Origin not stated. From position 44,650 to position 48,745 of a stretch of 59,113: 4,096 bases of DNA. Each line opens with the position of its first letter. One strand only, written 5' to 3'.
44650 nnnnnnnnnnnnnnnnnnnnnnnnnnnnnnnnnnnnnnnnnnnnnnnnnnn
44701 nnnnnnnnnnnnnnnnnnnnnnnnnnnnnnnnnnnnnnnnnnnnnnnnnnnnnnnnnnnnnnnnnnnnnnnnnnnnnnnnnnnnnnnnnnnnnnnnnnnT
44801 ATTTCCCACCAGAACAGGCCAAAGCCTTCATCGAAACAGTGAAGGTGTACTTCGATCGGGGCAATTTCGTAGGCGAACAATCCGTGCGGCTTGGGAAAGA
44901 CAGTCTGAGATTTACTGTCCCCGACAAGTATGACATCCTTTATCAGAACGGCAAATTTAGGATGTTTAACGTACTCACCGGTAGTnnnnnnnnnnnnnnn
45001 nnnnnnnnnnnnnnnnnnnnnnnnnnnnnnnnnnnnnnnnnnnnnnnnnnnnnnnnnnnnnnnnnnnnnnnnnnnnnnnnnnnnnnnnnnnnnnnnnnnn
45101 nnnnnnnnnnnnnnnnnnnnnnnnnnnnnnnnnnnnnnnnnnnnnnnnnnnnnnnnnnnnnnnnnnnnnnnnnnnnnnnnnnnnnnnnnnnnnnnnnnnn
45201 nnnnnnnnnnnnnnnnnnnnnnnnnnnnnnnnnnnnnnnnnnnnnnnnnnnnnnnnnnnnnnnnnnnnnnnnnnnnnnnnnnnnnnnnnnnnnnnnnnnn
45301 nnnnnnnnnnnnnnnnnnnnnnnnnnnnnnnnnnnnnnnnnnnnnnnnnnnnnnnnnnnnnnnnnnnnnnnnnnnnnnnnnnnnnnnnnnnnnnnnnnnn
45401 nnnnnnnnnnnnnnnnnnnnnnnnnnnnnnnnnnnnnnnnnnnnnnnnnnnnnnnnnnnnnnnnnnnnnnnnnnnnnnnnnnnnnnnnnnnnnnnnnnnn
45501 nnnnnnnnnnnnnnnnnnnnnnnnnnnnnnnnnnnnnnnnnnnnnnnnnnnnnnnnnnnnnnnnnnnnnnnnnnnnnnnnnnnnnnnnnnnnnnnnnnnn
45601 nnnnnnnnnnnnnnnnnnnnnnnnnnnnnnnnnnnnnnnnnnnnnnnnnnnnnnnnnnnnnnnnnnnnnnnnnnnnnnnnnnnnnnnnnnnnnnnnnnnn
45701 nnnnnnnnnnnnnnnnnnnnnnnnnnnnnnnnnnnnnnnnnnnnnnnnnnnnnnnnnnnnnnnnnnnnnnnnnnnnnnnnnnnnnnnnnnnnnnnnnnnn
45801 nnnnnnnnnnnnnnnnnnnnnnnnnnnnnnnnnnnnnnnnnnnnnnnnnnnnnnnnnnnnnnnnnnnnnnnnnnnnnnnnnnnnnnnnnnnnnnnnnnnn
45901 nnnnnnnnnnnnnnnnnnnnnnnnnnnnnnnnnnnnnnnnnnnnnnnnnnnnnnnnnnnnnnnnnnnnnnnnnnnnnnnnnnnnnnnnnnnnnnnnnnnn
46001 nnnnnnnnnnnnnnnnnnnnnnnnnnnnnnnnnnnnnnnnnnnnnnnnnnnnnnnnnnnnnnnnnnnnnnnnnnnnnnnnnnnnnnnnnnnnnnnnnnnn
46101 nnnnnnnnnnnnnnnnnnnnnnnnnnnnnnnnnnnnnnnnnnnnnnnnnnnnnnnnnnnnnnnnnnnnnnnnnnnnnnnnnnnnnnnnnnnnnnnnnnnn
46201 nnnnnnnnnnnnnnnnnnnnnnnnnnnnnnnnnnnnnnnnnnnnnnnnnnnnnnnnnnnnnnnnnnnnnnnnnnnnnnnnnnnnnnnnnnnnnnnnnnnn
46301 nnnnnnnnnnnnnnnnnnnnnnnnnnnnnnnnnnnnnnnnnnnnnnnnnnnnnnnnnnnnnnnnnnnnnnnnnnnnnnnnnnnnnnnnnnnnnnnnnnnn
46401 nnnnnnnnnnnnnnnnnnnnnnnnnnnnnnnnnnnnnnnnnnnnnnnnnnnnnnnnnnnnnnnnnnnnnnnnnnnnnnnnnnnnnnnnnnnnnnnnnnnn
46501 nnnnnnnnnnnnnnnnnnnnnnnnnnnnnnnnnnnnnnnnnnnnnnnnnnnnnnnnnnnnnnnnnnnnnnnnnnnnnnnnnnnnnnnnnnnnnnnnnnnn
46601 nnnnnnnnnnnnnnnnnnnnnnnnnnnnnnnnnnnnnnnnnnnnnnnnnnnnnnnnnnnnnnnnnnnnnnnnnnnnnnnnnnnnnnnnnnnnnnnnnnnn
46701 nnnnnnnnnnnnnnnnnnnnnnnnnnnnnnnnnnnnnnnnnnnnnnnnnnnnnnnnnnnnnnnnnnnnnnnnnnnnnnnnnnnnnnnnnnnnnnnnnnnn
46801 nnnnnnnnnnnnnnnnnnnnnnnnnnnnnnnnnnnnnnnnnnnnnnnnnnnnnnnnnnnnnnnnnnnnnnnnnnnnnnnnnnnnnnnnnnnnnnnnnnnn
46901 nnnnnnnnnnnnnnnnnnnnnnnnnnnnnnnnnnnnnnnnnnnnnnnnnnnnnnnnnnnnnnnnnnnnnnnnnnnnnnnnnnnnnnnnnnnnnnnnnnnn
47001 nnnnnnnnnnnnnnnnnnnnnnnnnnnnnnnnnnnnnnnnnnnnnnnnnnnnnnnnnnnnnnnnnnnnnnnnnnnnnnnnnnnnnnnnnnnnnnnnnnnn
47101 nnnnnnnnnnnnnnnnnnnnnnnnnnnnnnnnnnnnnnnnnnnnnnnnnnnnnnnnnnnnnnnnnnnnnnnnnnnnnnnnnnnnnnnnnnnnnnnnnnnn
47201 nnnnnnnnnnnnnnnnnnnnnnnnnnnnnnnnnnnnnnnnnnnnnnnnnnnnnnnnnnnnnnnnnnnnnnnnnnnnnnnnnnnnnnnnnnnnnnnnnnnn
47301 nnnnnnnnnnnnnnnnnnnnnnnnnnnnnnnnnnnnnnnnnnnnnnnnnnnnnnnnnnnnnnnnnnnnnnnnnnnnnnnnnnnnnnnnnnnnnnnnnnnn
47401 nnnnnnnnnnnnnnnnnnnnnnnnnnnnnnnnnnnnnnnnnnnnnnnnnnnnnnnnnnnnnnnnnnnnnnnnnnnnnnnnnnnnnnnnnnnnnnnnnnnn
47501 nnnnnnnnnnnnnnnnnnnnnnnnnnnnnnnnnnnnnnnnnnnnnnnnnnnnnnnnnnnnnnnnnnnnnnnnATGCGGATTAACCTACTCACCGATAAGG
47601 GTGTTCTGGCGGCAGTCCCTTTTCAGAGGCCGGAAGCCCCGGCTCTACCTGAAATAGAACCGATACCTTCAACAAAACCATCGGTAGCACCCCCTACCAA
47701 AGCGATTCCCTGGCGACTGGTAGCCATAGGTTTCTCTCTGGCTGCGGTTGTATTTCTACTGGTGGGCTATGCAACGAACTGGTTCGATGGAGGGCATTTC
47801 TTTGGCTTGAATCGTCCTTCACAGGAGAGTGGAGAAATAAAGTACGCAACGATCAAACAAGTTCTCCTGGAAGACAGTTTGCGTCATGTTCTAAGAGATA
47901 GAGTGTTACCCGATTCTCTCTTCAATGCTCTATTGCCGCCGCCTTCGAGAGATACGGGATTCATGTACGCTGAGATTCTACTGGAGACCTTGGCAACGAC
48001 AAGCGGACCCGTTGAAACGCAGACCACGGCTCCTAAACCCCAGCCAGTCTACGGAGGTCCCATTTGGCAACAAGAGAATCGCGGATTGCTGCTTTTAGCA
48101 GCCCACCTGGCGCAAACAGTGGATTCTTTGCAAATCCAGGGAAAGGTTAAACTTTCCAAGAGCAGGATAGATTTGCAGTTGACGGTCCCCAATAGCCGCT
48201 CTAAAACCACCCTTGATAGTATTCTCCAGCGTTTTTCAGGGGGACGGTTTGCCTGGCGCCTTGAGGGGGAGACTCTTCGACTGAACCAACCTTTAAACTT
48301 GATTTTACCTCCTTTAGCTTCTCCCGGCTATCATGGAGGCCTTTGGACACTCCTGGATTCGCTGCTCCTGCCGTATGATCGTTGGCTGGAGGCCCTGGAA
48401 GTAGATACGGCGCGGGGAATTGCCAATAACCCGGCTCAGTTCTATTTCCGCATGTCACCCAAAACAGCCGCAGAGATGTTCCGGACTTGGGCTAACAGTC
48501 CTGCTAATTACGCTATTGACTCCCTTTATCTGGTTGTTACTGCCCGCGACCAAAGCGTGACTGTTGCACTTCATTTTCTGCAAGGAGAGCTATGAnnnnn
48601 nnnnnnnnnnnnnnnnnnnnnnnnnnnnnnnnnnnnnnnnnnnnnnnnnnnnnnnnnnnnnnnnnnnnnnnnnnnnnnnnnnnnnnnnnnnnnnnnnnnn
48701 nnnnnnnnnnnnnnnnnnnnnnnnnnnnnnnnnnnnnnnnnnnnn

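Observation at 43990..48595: Divergent DNA-uptake or pilus-alignment module: comEA, giant anchored protein, PilM-like, PilN-like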

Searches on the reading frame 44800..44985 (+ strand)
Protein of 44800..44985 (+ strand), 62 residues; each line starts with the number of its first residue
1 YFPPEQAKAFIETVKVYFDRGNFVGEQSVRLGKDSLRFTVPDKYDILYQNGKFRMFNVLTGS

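Call 71: search_solved_structures(query=A6, max_evalue=10)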
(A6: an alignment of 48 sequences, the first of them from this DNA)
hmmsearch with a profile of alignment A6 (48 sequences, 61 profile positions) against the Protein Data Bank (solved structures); distinct sequences matched with E-value up to 10: 5.
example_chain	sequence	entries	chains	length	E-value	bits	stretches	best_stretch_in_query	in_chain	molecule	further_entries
5cw9_A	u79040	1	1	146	0.05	17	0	16-42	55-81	De novo designed ferredoxin-ferredoxin domain insertion protein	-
4ky3_A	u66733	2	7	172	0.08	16.4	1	16-59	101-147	designed protein OR327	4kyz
2mtl_A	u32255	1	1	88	0.17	15.3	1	16-42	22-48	De novo designed protein FR55 OR109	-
2kl8_A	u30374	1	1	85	0.38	14.2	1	16-42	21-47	OR15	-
3ce7_A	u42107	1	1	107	0.54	13.8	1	26-52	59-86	Specific mitochondrial acyl carrier protein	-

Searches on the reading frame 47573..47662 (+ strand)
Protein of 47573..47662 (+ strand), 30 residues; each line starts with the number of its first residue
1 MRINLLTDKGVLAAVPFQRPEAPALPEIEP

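Call 81: search_solved_structures(query=window:47573-47662:+, max_evalue=10, show_alignments=3)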
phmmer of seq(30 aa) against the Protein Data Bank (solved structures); distinct sequences matched with E-value up to 10: 0.

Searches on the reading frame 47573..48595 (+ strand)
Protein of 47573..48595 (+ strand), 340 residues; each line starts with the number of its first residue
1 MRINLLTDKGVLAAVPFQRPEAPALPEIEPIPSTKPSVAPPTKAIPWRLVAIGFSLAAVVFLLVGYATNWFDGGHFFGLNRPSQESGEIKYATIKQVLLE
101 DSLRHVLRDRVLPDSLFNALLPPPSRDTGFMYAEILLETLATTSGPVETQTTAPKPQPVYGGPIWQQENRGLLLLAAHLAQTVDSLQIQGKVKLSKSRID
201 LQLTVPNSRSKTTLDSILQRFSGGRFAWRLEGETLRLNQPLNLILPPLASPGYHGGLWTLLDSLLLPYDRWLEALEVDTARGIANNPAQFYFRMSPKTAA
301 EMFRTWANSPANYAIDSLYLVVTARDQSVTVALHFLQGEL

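Call 3: search_protein_families(library=pfam, proteins=[window:47573-48595:+], max_evalue=1)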
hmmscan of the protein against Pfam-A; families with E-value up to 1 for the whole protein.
window:47573-48595:+ (340 aa): 0 families

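Call 4: search_protein_families(library=ncbifam, proteins=[window:47573-48595:+], max_evalue=1)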
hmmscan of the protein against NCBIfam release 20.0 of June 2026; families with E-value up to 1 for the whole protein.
window:47573-48595:+ (340 aa): 0 families

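Call 23: search_solved_structures(query=A2, max_evalue=10)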
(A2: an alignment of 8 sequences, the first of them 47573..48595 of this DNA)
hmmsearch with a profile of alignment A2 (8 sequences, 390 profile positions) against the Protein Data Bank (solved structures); distinct sequences matched with E-value up to 10: 1.
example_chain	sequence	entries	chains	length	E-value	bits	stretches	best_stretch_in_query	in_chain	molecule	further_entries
3icl_A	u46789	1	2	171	1.3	11.1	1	288-339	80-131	EAL/GGDEF domain protein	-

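Call 41: search_protein_families(library=pfam, alignment_id=A2, max_evalue=10)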
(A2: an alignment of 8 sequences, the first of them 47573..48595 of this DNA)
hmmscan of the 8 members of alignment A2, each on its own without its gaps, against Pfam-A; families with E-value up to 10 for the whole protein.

A. member 1, window:47573-48595:+ (340 aa): 0 families

B. families by the number of members that match (of 8 scanned): 3 families
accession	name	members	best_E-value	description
PF14283.11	CD1107-like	2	0.0059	Mobile element protein CD1107-like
PF09851.14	SHOCT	1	0.14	Short C-terminal domain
PF03908.18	Sec20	1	1.4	Sec20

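Call 89: search_protein_families(library=padloc, proteins=[window:47573-48595:+], max_evalue=0.01)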
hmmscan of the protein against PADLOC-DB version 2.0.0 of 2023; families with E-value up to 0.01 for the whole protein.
window:47573-48595:+ (340 aa): 0 families

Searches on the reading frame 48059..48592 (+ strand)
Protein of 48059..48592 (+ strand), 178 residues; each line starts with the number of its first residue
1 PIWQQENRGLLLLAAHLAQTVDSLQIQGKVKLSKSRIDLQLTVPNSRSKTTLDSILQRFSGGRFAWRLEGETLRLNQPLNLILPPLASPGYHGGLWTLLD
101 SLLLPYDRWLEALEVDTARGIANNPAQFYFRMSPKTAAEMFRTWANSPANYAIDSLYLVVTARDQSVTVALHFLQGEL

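Call 76: search_solved_structures(query=A7, max_evalue=10)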
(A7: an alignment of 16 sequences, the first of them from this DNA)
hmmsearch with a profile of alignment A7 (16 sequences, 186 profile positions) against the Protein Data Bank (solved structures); distinct sequences matched with E-value up to 10: 2.
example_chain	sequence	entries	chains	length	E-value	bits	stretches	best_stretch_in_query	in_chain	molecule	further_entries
3icl_A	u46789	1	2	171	0.55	13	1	84-134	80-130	EAL/GGDEF domain protein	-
8jjr_j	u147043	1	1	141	1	12.1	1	125-182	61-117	PsaJ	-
